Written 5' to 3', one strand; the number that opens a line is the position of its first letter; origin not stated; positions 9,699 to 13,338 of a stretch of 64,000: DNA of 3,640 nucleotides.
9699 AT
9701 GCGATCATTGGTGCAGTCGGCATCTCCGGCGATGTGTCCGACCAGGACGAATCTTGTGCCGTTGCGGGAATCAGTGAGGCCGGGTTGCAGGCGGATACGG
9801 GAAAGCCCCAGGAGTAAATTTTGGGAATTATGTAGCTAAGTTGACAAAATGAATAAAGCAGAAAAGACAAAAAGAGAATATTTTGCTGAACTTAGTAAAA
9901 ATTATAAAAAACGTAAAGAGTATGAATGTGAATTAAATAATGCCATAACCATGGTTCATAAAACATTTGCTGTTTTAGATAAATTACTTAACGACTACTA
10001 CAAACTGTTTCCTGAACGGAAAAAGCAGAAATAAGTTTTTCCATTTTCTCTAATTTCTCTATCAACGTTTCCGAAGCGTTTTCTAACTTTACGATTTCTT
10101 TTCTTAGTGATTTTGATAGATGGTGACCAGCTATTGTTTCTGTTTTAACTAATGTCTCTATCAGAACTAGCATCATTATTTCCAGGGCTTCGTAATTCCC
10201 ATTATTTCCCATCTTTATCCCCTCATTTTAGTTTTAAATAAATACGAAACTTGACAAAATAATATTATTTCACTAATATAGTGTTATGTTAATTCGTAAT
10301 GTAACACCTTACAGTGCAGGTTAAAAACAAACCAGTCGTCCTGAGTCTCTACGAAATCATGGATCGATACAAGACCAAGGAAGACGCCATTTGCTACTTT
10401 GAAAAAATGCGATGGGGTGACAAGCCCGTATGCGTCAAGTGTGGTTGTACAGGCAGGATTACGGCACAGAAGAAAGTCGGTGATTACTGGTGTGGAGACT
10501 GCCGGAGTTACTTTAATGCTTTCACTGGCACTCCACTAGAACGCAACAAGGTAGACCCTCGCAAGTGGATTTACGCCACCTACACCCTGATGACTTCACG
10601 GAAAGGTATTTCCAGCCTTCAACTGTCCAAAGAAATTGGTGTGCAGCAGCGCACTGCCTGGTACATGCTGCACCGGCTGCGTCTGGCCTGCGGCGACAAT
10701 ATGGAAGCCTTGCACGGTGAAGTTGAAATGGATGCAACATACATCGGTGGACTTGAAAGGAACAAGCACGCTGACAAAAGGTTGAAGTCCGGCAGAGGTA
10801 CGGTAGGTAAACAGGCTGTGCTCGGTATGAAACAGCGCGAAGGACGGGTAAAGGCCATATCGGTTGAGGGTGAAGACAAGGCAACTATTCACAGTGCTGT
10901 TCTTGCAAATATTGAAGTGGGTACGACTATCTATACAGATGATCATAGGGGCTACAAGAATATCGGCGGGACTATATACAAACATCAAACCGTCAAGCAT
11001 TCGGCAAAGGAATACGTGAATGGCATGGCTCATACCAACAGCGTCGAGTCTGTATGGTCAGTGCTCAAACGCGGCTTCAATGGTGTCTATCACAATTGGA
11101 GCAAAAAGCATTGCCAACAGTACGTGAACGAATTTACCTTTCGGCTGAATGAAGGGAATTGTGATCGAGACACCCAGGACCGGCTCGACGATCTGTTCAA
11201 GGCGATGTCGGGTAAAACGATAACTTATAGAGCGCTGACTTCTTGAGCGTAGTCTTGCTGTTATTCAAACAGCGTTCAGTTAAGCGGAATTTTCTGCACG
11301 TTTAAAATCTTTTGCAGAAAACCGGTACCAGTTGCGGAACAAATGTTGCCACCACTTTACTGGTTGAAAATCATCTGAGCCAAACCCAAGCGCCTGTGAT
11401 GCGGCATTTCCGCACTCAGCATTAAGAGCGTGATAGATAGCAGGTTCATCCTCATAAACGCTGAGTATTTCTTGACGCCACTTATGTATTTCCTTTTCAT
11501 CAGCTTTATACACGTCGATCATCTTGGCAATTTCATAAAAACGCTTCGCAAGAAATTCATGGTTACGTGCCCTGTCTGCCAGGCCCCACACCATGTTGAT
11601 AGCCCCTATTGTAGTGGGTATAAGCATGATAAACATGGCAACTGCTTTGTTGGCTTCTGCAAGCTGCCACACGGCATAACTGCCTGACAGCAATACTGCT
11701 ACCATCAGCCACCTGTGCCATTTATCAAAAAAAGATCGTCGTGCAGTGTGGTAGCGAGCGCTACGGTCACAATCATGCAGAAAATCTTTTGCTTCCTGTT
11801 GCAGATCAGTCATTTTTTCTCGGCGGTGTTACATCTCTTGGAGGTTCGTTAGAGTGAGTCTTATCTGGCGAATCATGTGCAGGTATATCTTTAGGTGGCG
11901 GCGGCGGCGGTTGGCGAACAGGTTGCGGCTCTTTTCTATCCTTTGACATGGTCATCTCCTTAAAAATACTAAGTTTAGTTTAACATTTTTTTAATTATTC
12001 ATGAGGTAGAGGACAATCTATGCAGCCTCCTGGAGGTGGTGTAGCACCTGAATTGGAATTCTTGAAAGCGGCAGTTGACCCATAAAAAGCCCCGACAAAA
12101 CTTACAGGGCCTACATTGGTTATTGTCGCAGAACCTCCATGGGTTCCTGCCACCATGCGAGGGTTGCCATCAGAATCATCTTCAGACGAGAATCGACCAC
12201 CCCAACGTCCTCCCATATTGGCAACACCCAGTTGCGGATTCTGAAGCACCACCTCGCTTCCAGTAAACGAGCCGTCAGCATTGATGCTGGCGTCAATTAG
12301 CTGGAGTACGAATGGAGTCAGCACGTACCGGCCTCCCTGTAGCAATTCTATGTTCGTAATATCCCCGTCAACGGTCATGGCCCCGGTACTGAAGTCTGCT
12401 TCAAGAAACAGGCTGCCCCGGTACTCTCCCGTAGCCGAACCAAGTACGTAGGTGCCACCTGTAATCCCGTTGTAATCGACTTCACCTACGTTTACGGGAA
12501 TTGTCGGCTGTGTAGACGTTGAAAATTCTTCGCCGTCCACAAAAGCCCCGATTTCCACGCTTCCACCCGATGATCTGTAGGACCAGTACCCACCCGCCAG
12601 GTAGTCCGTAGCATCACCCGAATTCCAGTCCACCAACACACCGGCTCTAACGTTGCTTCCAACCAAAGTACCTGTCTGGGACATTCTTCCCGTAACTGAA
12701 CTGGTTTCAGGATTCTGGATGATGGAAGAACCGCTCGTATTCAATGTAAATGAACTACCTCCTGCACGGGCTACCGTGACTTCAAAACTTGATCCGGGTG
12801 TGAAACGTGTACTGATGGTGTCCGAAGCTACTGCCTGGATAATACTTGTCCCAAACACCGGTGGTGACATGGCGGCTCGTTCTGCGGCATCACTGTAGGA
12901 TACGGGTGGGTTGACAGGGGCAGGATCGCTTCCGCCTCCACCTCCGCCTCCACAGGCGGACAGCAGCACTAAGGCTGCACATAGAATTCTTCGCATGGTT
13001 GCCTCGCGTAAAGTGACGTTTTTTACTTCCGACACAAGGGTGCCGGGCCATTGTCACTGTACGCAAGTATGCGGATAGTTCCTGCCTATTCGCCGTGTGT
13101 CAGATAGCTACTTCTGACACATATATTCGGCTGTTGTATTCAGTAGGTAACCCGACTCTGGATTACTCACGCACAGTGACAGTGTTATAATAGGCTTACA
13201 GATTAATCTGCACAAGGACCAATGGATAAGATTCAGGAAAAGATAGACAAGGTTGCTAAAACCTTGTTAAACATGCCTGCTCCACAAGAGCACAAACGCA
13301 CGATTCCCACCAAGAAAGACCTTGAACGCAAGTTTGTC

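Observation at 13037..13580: Translationally coupled two-gene micro-cassette with extended -10 promoter and nested inverted repeats in the control region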

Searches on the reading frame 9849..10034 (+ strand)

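Call 4: search_protein_families(library=pfam, proteins=[window:9849-10034:+], max_evalue=1)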
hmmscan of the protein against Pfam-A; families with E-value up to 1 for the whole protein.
window:9849-10034:+ (61 aa): 2 families
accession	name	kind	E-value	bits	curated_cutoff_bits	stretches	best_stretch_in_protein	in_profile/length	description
PF10015.14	ThermoDBP-RP_arch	-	0.028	15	25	1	4-39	12-47/78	ThermoDBP-related, archaea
PF16566.10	CREPT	-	0.15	12.6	29.3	1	2-51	54-103/147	Cell-cycle alteration and expression-elevated protein in tumour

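Call 11: search_protein_families(library=phrogs, proteins=[window:9849-10034:+], max_evalue=1)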
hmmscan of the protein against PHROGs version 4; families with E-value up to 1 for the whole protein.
window:9849-10034:+ (61 aa): 0 families

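Call 12: search_protein_families(library=ncbifam, proteins=[window:9849-10034:+], max_evalue=1)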
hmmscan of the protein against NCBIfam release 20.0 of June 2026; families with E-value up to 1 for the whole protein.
window:9849-10034:+ (61 aa): 2 families
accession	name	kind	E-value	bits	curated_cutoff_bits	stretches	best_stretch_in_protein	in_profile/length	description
NF000835.0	PRK00070.4-1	equivalog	0.05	13.9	128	1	3-35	63-94/115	holo-ACP synthase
NF033774.1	phos_trans_PitA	exception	0.29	9.7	800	1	11-59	290-337/498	inorganic phosphate transporter PitA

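Call 13: search_protein_families(library=padloc, proteins=[window:9849-10034:+], max_evalue=1)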
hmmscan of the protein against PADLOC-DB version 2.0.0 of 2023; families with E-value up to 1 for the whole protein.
window:9849-10034:+ (61 aa): 0 families

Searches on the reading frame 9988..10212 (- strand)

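Call 4: search_protein_families(library=pfam, proteins=[window:9988-10212:-], max_evalue=1)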
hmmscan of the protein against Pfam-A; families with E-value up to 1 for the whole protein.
window:9988-10212:- (74 aa): 1 family
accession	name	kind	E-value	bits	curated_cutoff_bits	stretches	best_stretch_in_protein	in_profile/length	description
PF20769.2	YPEB_N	-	0.092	13.1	27.3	1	24-62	90-128/136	YpeB N-terminal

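Call 11: search_protein_families(library=phrogs, proteins=[window:9988-10212:-], max_evalue=1)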
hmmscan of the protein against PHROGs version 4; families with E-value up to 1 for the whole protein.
window:9988-10212:- (74 aa): 1 family
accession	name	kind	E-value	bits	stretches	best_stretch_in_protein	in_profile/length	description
phrog_10381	-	unknown function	0.2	12.8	1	5-56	6-57/102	-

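Call 12: search_protein_families(library=ncbifam, proteins=[window:9988-10212:-], max_evalue=1)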
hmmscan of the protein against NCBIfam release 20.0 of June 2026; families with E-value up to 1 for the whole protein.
window:9988-10212:- (74 aa): 1 family
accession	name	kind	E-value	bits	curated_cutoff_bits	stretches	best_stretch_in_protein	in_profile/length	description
TIGR02889.1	spore_YpeB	equivalog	0.039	13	303.55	1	23-63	113-153/435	germination protein YpeB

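Call 13: search_protein_families(library=padloc, proteins=[window:9988-10212:-], max_evalue=1)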
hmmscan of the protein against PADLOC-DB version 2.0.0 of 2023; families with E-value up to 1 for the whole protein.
window:9988-10212:- (74 aa): 0 families

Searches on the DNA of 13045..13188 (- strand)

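Call 93: build_rna_model(alignment_id=A7)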
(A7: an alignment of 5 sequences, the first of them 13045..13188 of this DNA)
Model R1 built from alignment A7 (5 sequences, 148 columns); structure: RNAalifold consensus.
model positions 144; base pairs 42; branch points 2; effective number of sequences 0.81; information 0.589 bits per position. Calibrated on 0.2 Mb of random sequence (short: E-values are rough).
structure used (alignment columns):
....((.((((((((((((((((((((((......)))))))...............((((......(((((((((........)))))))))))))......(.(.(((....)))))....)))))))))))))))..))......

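Call 94: search_with_rna_model(model_id=R1, sources=[window, L002, L004, L005, L006, L007, L008, L009, L010, L011, L012, L013, L014, L017, L019, L020, L021, L024], max_evalue=1, show_alignments=0)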
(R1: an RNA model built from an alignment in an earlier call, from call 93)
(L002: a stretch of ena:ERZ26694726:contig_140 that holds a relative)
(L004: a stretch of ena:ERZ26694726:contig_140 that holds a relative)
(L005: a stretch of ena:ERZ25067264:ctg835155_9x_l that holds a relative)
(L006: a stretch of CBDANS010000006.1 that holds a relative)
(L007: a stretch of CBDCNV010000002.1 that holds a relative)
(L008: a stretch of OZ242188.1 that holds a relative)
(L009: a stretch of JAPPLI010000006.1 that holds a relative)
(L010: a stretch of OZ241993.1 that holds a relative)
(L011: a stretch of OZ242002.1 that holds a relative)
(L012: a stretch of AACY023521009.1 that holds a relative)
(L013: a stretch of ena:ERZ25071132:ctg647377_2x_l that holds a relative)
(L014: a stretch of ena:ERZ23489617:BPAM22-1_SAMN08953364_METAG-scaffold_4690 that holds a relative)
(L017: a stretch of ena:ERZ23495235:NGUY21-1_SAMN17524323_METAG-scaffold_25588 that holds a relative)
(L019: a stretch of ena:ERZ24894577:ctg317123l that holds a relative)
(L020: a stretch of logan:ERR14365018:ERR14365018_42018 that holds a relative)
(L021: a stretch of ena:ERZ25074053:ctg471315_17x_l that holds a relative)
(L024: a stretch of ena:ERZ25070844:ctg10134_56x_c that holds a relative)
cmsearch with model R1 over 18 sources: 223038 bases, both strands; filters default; matches with E-value up to 1: 13.
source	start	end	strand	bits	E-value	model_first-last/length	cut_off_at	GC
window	13045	13188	-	176.9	4.1e-41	1-144/144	no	0.47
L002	5816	5959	-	171.2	1.1e-39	1-144/144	no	0.47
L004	10725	10868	+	171.2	1.1e-39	1-144/144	no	0.47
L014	1817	1960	-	167.9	6.8e-39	1-144/144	no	0.46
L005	5816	5958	-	167.6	8.1e-39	1-144/144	no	0.48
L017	2880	3023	-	158.9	1.1e-36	1-144/144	no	0.46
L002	10772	10917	+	42.3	5.5e-08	1-144/144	no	0.44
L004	5767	5912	-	42.3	5.5e-08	1-144/144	no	0.44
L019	4559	4706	-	31.6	2.4e-05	1-144/144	no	0.45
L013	5145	5287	-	28.4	0.00015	1-144/144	no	0.5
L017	2880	3023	+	26.9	0.00034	1-144/144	no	0.46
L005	5816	5958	+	20.5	0.013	1-144/144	no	0.48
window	13045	13188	+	17.2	0.081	1-144/144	no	0.47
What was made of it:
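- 13045..13188 (-): Structured RNA domain of ~144 nt: a multi-helix junction (closing helix plus three hairpins). P1 = 13049-13069 with 13164-13184. P2 is the hairpin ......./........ P3 = 13096-13121, extended by GCCG/CGGC, with conserved loop UAGCUA. P4 is a small hairpin. A covariance model finds diverged copies in L004, L019 and L013 (call 94).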

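Call 95: search_with_rna_model(model_id=R1, sources=[window, L002, L005, L013, L014, L017, L019], max_evalue=0.0002, make_alignment=true, show_alignments=0)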
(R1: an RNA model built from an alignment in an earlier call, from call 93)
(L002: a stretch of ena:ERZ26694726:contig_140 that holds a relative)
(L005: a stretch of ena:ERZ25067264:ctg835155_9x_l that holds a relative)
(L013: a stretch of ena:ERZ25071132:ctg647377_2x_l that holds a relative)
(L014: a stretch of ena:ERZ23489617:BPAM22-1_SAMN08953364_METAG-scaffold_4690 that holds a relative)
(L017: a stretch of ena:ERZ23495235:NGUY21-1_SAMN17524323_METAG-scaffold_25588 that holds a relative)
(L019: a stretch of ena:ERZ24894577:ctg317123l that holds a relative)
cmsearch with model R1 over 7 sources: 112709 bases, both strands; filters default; matches with E-value up to 0.0002: 9.
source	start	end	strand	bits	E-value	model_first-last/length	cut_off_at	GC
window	13045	13188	-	176.9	2.1e-41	1-144/144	no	0.47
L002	5816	5959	-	171.2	5.4e-40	1-144/144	no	0.47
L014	1817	1960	-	167.9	3.4e-39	1-144/144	no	0.46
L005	5816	5958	-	167.6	4.1e-39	1-144/144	no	0.48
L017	2880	3023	-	158.9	5.8e-37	1-144/144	no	0.46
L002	10772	10917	+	42.3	2.8e-08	1-144/144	no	0.44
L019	4559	4706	-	31.6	1.2e-05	1-144/144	no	0.45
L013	5145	5287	-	28.4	7.4e-05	1-144/144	no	0.5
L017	2880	3023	+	26.9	0.00017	1-144/144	no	0.46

Alignment A8: 9 matches aligned to the model, 226 columns, each read 5' to 3' on its own strand. Consensus structure (alignment columns), stored with it:
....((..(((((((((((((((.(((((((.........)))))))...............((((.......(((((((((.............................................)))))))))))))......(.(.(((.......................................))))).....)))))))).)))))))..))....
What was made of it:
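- Tried and rejected: The covariance-model alignment was used instead (call 95).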
